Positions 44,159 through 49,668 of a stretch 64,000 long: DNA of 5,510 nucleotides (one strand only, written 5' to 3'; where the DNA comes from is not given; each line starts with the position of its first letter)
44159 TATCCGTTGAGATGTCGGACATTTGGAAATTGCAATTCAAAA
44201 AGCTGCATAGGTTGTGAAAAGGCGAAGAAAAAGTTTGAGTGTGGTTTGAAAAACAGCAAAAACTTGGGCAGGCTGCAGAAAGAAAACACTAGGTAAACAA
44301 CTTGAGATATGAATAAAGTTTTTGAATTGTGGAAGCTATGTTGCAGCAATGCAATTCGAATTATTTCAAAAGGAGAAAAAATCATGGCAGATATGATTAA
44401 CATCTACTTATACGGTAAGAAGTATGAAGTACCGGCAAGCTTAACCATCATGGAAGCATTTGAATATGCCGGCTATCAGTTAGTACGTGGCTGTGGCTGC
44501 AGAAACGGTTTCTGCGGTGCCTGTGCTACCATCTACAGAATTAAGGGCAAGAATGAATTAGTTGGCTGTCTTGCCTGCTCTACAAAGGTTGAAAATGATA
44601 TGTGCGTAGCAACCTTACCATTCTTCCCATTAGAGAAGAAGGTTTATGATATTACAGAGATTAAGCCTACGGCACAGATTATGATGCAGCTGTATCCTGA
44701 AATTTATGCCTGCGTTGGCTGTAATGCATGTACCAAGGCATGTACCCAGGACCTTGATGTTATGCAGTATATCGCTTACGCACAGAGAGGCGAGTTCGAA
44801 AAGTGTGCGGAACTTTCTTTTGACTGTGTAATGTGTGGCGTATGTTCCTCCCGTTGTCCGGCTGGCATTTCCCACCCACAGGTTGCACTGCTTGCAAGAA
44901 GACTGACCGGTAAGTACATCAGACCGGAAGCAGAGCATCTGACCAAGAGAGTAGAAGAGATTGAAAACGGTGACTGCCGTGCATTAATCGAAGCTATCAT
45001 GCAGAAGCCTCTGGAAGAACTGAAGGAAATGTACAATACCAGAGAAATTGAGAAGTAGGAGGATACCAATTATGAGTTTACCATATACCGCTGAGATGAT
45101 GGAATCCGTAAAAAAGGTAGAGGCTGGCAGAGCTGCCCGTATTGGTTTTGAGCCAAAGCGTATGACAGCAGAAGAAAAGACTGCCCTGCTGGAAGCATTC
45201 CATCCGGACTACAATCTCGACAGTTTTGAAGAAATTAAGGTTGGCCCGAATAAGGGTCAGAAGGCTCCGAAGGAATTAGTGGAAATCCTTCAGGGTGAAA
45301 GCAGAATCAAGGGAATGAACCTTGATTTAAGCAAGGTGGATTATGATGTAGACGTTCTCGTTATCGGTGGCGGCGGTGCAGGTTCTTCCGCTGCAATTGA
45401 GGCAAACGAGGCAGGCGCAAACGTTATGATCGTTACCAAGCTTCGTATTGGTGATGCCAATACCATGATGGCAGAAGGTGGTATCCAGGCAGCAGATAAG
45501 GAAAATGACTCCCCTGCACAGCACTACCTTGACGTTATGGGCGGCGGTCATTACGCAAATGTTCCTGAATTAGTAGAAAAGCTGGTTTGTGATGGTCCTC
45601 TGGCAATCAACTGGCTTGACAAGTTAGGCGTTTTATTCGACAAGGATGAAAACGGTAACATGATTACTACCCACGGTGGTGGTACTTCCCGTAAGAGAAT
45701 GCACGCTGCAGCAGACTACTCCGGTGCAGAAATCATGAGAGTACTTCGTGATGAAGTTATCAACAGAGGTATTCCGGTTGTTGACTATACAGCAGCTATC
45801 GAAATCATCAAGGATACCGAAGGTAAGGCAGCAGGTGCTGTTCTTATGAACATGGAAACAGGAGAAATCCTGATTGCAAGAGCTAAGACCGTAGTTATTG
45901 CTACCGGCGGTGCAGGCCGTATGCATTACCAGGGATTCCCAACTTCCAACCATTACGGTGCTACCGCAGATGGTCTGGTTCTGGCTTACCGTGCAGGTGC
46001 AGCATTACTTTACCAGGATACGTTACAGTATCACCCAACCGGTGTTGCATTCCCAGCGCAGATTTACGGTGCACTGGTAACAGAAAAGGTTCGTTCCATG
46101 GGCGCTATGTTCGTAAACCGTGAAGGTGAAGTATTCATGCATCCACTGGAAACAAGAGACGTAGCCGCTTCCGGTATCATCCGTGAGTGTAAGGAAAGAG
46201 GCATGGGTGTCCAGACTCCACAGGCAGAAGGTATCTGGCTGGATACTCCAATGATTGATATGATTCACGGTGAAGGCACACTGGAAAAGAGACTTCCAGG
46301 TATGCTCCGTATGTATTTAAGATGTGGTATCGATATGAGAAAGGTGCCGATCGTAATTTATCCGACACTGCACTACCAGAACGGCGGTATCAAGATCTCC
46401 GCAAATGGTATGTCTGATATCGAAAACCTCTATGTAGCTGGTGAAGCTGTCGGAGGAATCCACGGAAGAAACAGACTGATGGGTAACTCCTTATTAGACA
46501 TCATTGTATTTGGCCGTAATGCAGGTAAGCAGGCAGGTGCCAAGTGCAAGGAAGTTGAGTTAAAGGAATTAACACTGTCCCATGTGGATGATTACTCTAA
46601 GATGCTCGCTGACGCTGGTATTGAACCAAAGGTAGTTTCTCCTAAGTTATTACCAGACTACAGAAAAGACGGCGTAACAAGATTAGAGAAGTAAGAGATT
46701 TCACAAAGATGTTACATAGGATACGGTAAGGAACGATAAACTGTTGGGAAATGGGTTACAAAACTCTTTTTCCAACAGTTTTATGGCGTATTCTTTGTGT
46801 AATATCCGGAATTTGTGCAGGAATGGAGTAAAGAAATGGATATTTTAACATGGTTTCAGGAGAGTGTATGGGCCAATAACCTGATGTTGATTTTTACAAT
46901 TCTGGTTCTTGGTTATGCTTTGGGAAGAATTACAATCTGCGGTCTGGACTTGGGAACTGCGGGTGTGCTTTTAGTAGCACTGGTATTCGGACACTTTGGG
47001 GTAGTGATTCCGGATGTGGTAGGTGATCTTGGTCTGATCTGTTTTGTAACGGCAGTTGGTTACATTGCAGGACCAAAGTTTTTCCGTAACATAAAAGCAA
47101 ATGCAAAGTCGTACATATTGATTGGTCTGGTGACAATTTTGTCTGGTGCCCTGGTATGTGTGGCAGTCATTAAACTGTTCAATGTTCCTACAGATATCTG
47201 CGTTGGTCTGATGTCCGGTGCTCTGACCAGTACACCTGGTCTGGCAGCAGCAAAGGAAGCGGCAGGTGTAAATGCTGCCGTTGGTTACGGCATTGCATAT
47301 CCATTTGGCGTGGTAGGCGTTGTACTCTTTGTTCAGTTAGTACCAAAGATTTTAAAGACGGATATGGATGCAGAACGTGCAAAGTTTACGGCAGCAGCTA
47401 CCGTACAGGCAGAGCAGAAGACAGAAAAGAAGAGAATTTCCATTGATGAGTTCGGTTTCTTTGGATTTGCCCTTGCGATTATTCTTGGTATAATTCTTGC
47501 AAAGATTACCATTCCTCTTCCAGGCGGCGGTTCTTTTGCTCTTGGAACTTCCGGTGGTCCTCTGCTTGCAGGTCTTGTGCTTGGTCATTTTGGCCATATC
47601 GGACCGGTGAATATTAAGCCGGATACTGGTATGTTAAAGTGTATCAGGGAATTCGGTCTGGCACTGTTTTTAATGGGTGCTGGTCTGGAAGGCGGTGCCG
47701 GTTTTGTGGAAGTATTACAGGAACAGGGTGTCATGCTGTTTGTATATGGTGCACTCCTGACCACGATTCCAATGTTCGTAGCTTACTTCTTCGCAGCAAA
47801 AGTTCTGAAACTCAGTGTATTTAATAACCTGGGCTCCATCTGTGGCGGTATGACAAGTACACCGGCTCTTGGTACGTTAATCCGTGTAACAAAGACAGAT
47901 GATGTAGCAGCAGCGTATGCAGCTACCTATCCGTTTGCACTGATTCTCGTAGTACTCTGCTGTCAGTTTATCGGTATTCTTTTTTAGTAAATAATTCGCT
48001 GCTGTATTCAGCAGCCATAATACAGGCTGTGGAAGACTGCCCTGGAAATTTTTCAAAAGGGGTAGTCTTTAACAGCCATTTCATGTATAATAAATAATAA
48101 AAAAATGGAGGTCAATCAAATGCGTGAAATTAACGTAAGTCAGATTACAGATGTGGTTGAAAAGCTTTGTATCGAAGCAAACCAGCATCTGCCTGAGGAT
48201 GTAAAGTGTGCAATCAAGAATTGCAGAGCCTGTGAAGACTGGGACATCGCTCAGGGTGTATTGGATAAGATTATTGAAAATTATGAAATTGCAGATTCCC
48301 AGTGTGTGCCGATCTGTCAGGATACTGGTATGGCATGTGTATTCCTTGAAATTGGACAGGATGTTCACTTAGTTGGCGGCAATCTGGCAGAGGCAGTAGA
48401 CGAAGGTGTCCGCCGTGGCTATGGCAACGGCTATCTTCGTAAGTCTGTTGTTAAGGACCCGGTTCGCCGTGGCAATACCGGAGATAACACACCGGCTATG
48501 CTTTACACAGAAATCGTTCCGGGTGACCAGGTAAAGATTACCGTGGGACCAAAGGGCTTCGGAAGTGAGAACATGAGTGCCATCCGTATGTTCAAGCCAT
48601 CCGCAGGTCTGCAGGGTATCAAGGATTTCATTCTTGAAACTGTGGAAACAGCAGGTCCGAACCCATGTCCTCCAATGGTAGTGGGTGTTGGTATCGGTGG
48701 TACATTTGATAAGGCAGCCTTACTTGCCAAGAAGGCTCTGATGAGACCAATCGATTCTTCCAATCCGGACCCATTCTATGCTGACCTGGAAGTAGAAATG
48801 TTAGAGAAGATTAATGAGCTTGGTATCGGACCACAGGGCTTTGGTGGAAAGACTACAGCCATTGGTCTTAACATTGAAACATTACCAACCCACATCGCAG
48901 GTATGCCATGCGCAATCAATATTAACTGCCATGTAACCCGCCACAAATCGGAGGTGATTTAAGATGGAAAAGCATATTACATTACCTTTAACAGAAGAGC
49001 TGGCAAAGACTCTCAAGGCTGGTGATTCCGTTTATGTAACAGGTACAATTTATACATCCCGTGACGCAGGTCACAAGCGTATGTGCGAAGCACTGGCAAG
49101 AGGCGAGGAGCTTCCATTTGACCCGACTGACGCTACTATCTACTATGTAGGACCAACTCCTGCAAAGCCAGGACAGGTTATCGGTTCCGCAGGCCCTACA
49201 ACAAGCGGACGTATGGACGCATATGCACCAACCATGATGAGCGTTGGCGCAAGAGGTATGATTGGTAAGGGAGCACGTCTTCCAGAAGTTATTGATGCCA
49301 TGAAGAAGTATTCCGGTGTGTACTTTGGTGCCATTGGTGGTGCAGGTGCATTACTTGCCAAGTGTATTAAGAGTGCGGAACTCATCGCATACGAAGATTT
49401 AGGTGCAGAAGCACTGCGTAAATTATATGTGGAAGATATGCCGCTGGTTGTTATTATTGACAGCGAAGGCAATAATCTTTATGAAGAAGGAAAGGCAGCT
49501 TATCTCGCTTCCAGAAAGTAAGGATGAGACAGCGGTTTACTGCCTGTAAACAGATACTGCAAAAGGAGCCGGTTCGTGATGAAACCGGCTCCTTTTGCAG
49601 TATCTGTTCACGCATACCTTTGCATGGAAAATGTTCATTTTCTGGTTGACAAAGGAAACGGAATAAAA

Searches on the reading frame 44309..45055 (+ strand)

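Call 42: search_protein_families(library=pfam, proteins=[window:44309-45055:+], max_evalue=0.00001)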
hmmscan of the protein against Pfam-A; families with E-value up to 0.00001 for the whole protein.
window:44309-45055:+ (249 aa): 3 families
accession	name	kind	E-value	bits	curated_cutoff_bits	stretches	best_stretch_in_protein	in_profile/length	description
PF13187.11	Fer4_9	-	1.8e-06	28.3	27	1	134-186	1-50/52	4Fe-4S dicluster domain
PF12838.12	Fer4_7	-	2.3e-06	28.4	27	1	135-187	2-52/52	4Fe-4S dicluster domain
PF13183.11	Fer4_8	-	9.2e-06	26.5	27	0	166-187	47-68/68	4Fe-4S dicluster domain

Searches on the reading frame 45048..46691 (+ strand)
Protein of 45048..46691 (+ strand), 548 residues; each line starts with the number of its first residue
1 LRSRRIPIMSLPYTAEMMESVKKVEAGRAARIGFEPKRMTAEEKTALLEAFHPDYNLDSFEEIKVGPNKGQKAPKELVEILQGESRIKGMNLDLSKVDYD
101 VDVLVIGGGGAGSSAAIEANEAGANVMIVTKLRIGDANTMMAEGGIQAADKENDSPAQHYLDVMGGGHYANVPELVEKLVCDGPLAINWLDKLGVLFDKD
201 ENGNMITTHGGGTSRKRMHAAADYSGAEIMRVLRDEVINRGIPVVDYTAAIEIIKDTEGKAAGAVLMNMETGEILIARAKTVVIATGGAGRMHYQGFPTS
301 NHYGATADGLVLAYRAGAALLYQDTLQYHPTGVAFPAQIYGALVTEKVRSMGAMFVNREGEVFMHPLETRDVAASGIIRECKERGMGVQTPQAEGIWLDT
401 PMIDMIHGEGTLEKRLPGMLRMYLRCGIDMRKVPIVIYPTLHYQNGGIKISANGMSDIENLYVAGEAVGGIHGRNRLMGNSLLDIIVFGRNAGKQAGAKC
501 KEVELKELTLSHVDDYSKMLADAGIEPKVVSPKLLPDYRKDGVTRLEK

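Call 42: search_protein_families(library=pfam, proteins=[window:45048-46691:+], max_evalue=0.00001)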
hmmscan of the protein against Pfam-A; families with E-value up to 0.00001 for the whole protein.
window:45048-46691:+ (548 aa): 4 families
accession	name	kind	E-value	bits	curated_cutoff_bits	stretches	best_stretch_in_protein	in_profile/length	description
PF00890.30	FAD_binding_2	-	8.7e-68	229.8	20.4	1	102-482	1-414/414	FAD binding domain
PF03486.20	HI0933_like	-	1.6e-08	34.7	50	1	102-468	2-220/244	HI0933-like protein Rossmann domain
PF01266.30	DAO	-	1.1e-07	32.2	27.9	0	102-211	1-95/353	FAD dependent oxidoreductase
PF07992.20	Pyr_redox_2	-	2.3e-06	27.7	26.1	0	102-296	2-118/291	Pyridine nucleotide-disulphide oxidoreductase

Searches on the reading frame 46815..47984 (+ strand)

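Call 42: search_protein_families(library=pfam, proteins=[window:46815-47984:+], max_evalue=0.00001)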
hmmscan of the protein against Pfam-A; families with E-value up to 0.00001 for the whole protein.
window:46815-47984:+ (390 aa): 1 family
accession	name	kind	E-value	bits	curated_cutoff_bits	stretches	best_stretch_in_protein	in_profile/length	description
PF06826.17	Asp-Al_Ex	-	3.2e-74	248.7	27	2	218-386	2-165/167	Predicted Permease Membrane Region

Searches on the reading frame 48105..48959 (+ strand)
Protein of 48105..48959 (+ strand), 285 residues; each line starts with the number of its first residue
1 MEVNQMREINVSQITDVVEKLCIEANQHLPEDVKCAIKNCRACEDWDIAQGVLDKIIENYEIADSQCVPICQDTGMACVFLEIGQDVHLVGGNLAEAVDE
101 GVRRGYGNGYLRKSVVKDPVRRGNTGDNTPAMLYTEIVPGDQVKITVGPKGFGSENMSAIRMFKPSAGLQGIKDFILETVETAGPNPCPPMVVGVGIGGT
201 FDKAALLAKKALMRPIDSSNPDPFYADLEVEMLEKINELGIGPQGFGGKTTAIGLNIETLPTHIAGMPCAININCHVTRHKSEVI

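Call 42: search_protein_families(library=pfam, proteins=[window:48105-48959:+], max_evalue=0.00001)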
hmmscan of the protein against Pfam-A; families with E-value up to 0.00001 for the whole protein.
window:48105-48959:+ (285 aa): 1 family
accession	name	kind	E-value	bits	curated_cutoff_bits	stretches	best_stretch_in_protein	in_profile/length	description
PF05681.19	Fumerase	-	3.2e-117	391.1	25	1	16-282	2-268/270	Fumarate hydratase (Fumerase)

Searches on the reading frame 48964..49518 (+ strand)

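Call 42: search_protein_families(library=pfam, proteins=[window:48964-49518:+], max_evalue=0.00001)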
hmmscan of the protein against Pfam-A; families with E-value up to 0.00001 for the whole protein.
window:48964-49518:+ (185 aa): 1 family
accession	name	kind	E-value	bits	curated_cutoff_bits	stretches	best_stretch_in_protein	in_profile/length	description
PF05683.17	Fumerase_C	-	2.8e-58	197.1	22.2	1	9-175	35-204/205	Fumarase C-terminus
